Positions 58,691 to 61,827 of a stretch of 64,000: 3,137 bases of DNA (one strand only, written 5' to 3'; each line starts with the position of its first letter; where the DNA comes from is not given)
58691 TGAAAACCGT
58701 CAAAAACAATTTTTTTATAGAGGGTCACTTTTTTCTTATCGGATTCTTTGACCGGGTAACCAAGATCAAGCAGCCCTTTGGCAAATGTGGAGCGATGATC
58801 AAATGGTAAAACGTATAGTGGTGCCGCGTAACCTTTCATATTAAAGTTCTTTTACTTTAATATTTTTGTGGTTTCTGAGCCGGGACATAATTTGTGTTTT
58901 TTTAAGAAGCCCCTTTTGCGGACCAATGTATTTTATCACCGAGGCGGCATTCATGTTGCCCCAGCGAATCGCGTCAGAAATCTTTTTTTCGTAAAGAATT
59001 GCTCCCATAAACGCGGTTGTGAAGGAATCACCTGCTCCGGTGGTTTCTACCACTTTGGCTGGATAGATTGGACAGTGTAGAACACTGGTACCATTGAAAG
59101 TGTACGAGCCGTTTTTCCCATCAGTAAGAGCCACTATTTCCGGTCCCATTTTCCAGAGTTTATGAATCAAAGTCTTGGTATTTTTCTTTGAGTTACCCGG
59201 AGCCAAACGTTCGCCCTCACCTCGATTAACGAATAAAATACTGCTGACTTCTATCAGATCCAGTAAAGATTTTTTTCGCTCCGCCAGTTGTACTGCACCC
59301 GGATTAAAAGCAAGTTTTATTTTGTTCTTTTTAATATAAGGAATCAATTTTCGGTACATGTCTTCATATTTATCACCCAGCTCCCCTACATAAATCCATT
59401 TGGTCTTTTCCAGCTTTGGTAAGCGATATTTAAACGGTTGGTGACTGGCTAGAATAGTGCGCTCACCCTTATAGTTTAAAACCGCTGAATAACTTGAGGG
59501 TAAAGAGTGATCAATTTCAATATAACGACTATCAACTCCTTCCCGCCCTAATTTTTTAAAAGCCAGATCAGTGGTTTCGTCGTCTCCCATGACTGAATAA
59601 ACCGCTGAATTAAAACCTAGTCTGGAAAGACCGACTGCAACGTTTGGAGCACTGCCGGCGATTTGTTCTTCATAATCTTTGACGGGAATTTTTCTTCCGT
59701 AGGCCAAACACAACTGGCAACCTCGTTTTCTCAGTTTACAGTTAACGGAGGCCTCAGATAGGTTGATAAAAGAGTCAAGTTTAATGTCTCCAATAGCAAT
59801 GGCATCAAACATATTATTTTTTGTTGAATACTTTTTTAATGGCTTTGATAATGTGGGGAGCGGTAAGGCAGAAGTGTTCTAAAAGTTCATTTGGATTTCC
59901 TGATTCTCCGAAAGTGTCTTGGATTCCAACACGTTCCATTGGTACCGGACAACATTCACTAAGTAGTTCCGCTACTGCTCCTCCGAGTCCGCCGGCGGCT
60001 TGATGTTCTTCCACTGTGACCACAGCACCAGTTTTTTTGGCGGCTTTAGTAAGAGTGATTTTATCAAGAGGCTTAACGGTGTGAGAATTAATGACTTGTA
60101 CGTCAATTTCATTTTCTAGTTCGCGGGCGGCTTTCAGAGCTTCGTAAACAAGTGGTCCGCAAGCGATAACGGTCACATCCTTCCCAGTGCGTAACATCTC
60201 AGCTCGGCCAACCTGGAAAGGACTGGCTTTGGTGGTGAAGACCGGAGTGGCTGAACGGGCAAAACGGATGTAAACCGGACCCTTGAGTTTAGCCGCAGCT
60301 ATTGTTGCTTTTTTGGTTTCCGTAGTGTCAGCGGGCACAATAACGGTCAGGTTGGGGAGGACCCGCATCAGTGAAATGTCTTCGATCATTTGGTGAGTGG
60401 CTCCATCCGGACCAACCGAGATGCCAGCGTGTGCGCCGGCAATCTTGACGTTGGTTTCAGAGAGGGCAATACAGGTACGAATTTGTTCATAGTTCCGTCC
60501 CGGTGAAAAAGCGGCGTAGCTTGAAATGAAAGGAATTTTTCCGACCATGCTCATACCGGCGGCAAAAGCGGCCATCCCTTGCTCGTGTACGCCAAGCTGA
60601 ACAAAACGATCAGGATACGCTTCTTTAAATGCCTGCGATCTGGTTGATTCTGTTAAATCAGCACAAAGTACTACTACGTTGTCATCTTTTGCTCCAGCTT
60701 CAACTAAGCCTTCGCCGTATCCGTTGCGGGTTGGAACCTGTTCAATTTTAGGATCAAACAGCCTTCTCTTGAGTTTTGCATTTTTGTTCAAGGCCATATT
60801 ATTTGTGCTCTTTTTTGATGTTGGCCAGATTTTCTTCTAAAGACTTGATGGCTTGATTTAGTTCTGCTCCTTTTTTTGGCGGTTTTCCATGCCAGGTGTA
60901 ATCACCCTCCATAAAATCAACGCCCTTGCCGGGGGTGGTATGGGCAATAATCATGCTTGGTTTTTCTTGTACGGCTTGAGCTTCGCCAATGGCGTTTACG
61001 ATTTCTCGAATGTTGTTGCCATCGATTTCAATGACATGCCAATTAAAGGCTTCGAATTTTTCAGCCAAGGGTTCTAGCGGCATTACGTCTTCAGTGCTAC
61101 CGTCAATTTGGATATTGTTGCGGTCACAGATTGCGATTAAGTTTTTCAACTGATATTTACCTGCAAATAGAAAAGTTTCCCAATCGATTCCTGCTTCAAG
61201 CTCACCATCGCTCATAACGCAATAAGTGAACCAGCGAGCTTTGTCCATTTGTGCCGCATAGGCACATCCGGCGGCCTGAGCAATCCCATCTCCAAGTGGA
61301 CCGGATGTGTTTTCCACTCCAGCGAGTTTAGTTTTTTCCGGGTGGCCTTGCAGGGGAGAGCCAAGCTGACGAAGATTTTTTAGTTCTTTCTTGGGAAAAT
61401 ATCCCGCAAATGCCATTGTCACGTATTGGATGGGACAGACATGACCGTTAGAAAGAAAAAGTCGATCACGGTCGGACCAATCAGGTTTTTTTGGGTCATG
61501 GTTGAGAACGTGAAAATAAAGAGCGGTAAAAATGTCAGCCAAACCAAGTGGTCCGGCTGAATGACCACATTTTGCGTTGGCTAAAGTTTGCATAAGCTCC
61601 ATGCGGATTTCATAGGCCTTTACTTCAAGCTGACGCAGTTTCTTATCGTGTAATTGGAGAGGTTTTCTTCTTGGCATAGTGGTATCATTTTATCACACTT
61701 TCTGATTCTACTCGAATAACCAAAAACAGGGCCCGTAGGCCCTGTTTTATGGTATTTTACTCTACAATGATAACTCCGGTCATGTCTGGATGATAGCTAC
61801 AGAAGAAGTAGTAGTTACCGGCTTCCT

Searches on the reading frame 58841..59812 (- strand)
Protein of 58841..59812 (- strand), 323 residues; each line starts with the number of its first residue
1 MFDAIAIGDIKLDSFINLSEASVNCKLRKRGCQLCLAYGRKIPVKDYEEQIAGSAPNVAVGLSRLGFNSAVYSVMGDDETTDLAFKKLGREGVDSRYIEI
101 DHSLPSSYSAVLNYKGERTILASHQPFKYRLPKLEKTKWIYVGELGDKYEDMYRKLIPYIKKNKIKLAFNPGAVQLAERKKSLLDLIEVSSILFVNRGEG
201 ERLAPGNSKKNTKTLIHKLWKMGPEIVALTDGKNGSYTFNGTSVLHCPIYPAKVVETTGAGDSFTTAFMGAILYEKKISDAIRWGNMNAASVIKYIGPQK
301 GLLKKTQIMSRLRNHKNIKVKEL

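Call 16: search_protein_families(library=pfam, proteins=[window:58841-59812:-], max_evalue=0.001)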
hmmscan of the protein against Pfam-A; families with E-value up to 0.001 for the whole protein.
window:58841-59812:- (323 aa): 1 family
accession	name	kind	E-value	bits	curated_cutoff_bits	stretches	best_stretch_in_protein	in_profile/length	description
PF00294.29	PfkB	-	2.8e-41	142.3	25.8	1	38-301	22-298/302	pfkB family carbohydrate kinase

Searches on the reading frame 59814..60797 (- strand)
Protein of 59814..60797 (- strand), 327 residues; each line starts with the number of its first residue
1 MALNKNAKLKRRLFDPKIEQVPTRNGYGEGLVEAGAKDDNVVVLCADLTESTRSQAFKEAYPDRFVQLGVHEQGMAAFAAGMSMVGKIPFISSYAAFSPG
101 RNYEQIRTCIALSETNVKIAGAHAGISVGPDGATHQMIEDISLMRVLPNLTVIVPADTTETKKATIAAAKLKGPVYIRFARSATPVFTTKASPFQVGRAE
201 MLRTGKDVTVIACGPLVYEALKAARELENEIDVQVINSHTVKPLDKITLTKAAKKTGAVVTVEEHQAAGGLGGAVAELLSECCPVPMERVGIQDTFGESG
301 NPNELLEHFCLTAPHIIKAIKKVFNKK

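Call 16: search_protein_families(library=pfam, proteins=[window:59814-60797:-], max_evalue=0.001)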
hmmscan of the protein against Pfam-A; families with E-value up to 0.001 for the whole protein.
window:59814-60797:- (327 aa): 3 families
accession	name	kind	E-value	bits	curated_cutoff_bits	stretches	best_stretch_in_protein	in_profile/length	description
PF02779.29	Transket_pyr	-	2.5e-43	148.2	27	1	20-185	2-173/174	Transketolase, pyrimidine binding domain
PF02780.25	Transketolase_C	-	1.7e-33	115.6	25.9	1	197-316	1-124/124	Transketolase, C-terminal domain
PF22613.1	Transketolase_C_1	-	0.00011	22.8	27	1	205-311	11-112/113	Transketolase-like TK C-terminal domain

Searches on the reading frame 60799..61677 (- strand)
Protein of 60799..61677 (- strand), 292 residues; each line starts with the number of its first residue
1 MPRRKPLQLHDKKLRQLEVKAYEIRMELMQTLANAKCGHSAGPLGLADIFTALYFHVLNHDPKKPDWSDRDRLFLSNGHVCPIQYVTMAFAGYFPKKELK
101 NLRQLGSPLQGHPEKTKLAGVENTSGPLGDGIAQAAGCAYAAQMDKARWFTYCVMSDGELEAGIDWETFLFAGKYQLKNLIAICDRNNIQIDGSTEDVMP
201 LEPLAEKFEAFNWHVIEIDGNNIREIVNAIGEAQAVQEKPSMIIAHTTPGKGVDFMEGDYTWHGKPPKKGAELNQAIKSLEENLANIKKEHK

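Call 16: search_protein_families(library=pfam, proteins=[window:60799-61677:-], max_evalue=0.001)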
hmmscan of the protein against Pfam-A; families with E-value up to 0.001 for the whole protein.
window:60799-61677:- (292 aa): 3 families
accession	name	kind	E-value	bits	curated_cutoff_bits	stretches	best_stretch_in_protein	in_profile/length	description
PF00456.26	Transketolase_N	-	1.3e-65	222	22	1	23-269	8-265/334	Transketolase, thiamine diphosphate binding domain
PF13292.11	DXP_synthase_N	-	2.2e-10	40.7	21.2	1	6-192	7-176/274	1-deoxy-D-xylulose-5-phosphate synthase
PF00676.26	E1_dh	-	2.3e-08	33.8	22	1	117-236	92-210/300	Dehydrogenase E1 component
